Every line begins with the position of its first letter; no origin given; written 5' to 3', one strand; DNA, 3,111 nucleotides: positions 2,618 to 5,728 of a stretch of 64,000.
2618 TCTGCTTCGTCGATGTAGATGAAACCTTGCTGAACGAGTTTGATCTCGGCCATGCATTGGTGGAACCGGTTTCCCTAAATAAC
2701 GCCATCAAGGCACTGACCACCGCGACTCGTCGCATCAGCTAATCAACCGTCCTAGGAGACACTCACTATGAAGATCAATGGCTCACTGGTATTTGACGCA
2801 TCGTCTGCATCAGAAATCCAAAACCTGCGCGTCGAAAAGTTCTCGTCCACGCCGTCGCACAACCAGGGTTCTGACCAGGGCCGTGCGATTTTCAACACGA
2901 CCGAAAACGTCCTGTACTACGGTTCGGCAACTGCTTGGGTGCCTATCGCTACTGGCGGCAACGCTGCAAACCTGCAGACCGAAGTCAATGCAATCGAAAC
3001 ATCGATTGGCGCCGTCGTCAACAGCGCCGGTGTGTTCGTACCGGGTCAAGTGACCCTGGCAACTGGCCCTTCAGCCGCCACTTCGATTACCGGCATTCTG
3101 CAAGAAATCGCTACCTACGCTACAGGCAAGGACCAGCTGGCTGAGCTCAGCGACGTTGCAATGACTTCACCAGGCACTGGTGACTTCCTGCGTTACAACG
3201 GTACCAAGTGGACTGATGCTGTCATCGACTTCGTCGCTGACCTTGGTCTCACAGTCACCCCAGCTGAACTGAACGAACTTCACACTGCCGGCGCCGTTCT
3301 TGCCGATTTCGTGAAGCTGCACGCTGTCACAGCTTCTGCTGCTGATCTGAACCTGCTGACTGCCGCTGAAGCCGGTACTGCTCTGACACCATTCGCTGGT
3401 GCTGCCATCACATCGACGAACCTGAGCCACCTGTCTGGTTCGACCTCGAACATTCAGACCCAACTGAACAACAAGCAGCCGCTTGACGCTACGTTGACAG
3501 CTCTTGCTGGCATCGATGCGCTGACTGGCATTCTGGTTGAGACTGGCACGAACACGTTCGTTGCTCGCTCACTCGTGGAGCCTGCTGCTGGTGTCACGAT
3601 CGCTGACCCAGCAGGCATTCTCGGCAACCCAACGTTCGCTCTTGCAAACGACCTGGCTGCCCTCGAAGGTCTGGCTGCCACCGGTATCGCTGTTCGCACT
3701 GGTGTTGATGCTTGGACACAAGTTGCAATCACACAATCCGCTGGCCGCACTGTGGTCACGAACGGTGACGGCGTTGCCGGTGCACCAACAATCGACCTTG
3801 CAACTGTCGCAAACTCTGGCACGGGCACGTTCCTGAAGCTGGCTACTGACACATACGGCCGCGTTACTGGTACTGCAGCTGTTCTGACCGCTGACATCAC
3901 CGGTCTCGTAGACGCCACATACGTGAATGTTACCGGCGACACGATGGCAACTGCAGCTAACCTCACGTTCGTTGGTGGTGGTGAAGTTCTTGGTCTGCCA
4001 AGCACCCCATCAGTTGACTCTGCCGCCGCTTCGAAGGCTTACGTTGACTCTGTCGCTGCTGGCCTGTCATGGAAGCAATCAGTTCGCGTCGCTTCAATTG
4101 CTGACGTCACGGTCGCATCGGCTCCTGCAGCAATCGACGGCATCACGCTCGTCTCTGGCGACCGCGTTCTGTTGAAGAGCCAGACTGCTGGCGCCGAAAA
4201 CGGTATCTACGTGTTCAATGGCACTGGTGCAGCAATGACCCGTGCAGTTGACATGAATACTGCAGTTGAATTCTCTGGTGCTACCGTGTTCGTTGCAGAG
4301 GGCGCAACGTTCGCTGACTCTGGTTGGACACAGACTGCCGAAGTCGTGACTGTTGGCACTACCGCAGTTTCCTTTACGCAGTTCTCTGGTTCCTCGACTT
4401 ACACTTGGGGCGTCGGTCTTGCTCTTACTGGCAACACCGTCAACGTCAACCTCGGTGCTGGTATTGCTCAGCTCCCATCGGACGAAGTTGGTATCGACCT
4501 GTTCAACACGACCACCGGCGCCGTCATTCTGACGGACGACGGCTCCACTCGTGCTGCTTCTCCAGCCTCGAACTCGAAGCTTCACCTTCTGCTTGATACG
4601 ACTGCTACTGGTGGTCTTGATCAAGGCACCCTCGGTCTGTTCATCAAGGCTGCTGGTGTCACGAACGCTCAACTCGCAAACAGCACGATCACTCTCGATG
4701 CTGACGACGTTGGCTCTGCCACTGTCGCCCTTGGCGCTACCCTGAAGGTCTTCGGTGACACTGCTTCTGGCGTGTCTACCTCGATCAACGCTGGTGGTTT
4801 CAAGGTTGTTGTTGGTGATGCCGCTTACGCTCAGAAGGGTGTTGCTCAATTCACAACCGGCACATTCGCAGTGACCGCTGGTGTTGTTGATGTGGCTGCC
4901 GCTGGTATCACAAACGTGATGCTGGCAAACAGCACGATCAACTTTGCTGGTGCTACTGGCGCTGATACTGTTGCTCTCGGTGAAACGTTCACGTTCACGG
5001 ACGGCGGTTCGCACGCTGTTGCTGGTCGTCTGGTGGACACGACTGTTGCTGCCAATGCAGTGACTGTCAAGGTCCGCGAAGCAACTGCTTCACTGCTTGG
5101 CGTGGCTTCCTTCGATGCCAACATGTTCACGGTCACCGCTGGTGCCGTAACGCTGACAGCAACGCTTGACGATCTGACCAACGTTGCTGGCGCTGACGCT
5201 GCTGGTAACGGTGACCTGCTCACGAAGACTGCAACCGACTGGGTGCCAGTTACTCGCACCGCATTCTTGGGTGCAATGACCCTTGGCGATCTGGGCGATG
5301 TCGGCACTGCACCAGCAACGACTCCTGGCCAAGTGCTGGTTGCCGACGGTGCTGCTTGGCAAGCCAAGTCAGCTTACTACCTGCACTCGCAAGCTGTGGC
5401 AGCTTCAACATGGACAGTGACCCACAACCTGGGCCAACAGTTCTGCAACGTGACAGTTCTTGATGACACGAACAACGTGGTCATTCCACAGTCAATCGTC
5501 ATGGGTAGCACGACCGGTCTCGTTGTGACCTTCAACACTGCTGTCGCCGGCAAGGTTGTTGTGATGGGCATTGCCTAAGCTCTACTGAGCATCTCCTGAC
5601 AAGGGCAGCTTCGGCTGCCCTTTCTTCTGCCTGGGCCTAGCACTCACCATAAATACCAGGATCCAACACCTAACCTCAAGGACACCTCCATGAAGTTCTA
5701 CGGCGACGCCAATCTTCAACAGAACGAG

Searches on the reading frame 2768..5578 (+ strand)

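Call 12: search_protein_families(library=phrogs, proteins=[window:2768-5578:+], max_evalue=0.001)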
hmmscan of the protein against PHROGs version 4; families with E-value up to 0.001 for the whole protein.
window:2768-5578:+ (936 aa): 13 families
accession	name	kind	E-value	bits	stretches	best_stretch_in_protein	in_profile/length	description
phrog_2647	-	head and packaging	7.4e-36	124.9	1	391-579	70-263/336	head decoration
phrog_30390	-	unknown function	9.8e-24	84.8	1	454-584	547-688/766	-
phrog_27782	-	unknown function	2.4e-19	70.4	1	414-554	143-285/644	-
phrog_14570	-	unknown function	2.5e-16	60.5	1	410-540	141-273/540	-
phrog_24595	-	head and packaging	5.8e-15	56.5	1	388-543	30-150/325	virion structural protein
phrog_16122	-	head and packaging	1.2e-13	51.9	1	710-934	306-521/526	virion structural protein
phrog_11518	-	tail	6.4e-13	48.8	1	421-732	147-316/812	tail fiber protein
phrog_2824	-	head and packaging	2.5e-12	46.6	1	348-577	865-1077/1151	virion structural protein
phrog_21918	-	unknown function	6e-12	46.5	1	869-934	63-129/200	-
phrog_17264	-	unknown function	3.9e-11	43.9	1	439-553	1-113/147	-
phrog_24148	-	DNA, RNA and nucleotide metabolism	2.1e-05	25.1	1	867-935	195-266/275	HNH endonuclease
phrog_34633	-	unknown function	0.00024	21.9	1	870-931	191-250/252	-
phrog_28944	-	unknown function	0.00071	21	0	873-932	10-72/73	-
